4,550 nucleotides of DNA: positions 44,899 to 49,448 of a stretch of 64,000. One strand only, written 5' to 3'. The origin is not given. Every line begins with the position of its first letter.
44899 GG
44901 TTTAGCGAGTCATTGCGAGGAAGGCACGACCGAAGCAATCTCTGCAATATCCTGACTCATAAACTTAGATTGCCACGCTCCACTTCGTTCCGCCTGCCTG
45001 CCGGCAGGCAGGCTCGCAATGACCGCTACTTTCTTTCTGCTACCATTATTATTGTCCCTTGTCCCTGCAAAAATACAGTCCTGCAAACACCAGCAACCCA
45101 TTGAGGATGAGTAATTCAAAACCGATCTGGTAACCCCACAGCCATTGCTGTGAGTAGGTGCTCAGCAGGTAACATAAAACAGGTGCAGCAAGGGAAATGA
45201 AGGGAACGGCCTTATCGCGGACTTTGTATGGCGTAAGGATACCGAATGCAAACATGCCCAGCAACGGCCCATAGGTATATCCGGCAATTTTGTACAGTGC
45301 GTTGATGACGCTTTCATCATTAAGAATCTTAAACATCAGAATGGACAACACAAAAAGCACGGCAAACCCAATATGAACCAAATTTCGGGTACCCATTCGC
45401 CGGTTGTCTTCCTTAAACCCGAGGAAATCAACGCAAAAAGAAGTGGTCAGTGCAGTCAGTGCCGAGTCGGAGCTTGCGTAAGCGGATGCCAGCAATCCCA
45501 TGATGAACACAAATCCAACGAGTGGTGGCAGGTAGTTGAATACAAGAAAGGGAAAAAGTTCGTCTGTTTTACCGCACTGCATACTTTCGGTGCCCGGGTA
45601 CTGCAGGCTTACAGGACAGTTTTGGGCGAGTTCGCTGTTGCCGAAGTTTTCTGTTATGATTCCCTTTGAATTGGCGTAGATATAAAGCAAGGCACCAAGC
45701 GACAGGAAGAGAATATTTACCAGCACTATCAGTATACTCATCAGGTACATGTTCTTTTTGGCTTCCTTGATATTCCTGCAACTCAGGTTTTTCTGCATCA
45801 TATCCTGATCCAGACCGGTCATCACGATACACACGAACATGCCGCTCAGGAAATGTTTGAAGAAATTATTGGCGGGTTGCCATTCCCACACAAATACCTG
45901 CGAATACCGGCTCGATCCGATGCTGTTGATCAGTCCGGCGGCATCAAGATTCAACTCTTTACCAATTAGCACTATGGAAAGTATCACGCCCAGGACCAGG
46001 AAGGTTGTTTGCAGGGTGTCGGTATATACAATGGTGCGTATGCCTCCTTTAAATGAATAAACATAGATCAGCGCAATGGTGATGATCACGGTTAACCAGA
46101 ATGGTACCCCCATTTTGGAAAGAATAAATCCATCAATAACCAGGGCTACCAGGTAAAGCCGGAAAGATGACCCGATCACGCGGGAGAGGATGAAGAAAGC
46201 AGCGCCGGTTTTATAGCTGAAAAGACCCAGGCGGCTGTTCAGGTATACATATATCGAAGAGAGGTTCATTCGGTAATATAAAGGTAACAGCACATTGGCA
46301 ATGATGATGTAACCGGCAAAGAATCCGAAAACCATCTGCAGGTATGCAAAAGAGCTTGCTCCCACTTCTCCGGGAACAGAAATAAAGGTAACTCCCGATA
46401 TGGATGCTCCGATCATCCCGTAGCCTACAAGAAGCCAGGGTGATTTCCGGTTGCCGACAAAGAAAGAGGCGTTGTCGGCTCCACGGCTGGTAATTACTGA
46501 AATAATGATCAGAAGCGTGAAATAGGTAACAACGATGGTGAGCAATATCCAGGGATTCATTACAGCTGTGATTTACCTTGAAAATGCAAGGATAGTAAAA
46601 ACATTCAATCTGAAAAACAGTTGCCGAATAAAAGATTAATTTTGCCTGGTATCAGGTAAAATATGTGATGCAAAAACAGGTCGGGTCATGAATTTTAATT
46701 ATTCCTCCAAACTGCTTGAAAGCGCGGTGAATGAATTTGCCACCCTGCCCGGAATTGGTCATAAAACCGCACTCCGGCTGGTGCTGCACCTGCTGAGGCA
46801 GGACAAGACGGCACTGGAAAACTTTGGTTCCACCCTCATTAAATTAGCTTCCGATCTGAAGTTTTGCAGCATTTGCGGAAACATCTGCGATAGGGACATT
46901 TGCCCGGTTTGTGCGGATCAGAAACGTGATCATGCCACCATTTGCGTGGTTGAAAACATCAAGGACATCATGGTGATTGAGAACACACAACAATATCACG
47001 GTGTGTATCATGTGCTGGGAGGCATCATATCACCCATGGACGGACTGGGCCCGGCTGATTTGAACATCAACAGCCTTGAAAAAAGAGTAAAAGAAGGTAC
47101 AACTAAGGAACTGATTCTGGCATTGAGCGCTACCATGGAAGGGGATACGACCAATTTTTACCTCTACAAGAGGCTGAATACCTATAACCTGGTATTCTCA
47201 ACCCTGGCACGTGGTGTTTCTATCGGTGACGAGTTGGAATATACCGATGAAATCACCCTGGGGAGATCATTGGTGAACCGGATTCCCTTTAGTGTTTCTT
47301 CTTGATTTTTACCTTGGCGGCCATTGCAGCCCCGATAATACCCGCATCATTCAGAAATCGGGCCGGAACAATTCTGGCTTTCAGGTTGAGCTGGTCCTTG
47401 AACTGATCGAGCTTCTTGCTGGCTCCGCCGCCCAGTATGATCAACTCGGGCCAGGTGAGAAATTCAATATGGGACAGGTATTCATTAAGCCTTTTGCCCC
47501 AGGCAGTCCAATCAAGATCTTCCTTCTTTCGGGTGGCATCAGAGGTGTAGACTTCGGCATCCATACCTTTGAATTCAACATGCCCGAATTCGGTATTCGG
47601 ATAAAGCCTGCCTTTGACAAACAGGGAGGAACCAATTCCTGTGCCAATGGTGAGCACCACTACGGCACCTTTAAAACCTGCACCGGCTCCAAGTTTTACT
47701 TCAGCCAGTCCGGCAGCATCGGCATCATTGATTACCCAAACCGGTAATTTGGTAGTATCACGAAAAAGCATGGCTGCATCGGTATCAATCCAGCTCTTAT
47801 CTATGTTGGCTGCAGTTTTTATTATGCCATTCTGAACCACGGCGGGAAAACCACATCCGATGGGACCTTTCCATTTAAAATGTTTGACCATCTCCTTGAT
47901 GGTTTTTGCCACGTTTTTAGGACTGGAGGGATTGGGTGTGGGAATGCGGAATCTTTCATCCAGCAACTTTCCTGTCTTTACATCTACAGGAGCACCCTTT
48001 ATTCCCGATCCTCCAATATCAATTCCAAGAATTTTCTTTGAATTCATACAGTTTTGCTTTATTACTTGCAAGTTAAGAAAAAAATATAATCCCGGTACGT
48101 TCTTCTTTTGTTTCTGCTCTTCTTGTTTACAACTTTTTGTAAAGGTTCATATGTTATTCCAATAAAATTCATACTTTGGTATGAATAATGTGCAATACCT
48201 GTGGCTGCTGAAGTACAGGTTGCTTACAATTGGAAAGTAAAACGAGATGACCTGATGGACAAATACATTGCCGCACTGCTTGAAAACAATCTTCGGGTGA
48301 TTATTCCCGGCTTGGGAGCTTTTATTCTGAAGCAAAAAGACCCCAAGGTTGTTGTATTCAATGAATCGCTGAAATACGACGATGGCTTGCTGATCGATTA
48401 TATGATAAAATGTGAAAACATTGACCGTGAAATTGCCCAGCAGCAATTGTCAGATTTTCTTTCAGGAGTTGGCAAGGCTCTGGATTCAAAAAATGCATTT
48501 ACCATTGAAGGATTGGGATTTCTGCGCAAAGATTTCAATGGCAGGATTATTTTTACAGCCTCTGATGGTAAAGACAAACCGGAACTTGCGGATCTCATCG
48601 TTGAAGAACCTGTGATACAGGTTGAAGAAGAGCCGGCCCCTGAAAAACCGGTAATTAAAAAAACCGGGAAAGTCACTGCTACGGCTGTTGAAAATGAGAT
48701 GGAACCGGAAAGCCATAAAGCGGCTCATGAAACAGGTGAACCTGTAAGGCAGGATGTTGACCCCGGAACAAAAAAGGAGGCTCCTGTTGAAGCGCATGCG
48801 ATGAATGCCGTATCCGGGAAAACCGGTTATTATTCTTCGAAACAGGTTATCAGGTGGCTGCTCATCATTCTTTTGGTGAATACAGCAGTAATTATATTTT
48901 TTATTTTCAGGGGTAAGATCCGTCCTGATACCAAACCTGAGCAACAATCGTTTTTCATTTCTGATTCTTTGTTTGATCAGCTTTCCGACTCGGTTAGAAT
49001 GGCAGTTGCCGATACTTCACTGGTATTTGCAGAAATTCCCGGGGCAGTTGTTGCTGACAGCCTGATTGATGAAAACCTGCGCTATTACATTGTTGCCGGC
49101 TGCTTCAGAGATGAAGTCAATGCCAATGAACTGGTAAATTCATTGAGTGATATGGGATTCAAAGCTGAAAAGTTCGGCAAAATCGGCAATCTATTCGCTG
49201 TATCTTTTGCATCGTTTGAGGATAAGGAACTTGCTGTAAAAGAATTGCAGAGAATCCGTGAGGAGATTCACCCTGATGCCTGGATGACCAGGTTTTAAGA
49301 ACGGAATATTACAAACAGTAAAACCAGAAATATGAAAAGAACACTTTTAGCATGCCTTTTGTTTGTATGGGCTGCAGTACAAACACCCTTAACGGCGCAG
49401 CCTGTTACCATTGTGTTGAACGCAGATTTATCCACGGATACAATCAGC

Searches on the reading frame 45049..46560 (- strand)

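Call 13: search_protein_families(library=pfam, proteins=[window:45049-46560:-], max_evalue=0.001)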
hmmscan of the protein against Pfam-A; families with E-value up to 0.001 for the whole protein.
window:45049-46560:- (503 aa): 1 family
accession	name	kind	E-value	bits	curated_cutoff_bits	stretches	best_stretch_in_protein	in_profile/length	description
PF00474.23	SSF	-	1.2e-15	57.8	22.8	1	33-441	1-389/406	Sodium:solute symporter family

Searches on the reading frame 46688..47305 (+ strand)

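Call 13: search_protein_families(library=pfam, proteins=[window:46688-47305:+], max_evalue=0.001)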
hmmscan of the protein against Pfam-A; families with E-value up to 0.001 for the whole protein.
window:46688-47305:+ (205 aa): 6 families
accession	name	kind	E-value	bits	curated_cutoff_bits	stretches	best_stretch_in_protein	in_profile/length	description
PF13662.12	Toprim_4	-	2.9e-22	79.1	25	1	84-171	2-82/85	Toprim domain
PF21176.3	RecR_HhH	-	3e-10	40.2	27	1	11-51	2-42/45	RecR, helix-hairpin-helix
PF21175.2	RecR_C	-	3.5e-09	36.4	22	1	176-198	1-23/24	RecR, C-terminal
PF02132.21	RecR_ZnF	-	4.7e-08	33.1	22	1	57-77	1-21/21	RecR, Cys4-zinc finger domain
PF01751.28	Toprim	-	2e-07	31.6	23.1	1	84-167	1-90/96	Toprim domain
PF14520.12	HHH_5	-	0.00037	21.4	27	0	8-35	28-55/57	Helix-hairpin-helix domain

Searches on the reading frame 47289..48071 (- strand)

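Call 13: search_protein_families(library=pfam, proteins=[window:47289-48071:-], max_evalue=0.001)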
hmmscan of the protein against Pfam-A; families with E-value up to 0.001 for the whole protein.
window:47289-48071:- (260 aa): 1 family
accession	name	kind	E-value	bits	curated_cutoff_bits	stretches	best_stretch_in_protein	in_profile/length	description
PF00480.26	ROK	-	5.2e-21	75.9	22.9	1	15-168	2-161/294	ROK family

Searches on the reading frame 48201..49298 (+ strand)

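Call 13: search_protein_families(library=pfam, proteins=[window:48201-49298:+], max_evalue=0.001)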
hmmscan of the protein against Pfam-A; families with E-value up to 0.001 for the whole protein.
window:48201-49298:+ (365 aa): 4 families
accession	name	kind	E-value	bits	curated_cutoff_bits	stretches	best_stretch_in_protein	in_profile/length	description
PF18175.6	HU-CCDC81_bac_2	-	2.8e-10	40.4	35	1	62-122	1-61/70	CCDC81-like prokaryotic HU domain 2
PF05036.18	SPOR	-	2.2e-08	34.8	21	1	294-362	4-74/76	SPOR domain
PF18174.6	HU-CCDC81_bac_1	-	1.4e-06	28.5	26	1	20-50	5-35/59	CCDC81-like prokaryotic HU domain 1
PF00216.26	Bac_DNA_binding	-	0.00049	20.7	22.4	0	64-107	6-49/90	Bacterial DNA-binding protein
